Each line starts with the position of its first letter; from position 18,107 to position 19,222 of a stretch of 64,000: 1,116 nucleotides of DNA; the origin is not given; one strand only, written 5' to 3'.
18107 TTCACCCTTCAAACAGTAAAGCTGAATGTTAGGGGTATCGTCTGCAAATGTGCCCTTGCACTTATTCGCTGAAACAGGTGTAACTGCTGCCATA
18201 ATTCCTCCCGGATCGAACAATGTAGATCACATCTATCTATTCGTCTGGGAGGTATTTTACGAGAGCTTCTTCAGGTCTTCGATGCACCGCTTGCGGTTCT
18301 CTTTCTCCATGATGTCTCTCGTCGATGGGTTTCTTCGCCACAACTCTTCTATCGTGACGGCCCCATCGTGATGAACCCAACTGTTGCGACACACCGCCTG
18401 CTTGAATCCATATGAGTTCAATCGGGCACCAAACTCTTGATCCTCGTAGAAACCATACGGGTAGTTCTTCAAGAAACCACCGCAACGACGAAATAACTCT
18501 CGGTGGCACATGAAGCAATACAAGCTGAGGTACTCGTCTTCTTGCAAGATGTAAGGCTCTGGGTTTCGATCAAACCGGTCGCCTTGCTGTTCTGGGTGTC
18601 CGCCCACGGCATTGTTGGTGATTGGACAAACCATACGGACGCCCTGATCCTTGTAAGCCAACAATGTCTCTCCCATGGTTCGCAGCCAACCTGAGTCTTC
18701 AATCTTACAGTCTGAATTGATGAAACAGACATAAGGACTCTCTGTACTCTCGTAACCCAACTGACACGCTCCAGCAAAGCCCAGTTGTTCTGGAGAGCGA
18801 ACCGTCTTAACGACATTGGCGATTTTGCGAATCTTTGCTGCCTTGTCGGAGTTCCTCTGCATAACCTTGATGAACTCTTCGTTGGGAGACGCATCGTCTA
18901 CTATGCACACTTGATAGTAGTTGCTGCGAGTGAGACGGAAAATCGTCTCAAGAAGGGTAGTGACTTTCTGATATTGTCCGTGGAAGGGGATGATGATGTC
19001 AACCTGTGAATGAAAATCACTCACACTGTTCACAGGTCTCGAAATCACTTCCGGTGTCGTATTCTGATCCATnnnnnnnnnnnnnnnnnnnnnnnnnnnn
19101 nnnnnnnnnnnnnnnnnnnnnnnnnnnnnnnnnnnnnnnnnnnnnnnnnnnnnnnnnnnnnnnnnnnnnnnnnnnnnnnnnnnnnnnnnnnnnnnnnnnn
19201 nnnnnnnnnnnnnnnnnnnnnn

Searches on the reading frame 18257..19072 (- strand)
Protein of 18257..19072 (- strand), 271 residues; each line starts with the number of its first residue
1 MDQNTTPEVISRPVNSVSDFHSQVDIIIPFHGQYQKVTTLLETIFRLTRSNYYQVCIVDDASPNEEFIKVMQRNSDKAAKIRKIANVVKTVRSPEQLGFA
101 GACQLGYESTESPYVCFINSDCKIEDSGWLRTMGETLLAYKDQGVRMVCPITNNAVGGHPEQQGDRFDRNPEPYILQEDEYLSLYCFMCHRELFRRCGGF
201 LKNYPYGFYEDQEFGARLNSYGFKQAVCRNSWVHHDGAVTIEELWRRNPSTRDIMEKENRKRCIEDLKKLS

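Call 37: search_protein_families(library=pfam, proteins=[window:18257-19072:-], max_evalue=0.001)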
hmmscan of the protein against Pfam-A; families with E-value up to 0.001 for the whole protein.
window:18257-19072:- (271 aa): 1 family
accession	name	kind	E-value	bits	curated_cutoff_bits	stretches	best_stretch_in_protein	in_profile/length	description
PF00535.33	Glycos_transf_2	-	2.8e-11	44.1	23.3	1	26-195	2-165/168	Glycosyl transferase family 2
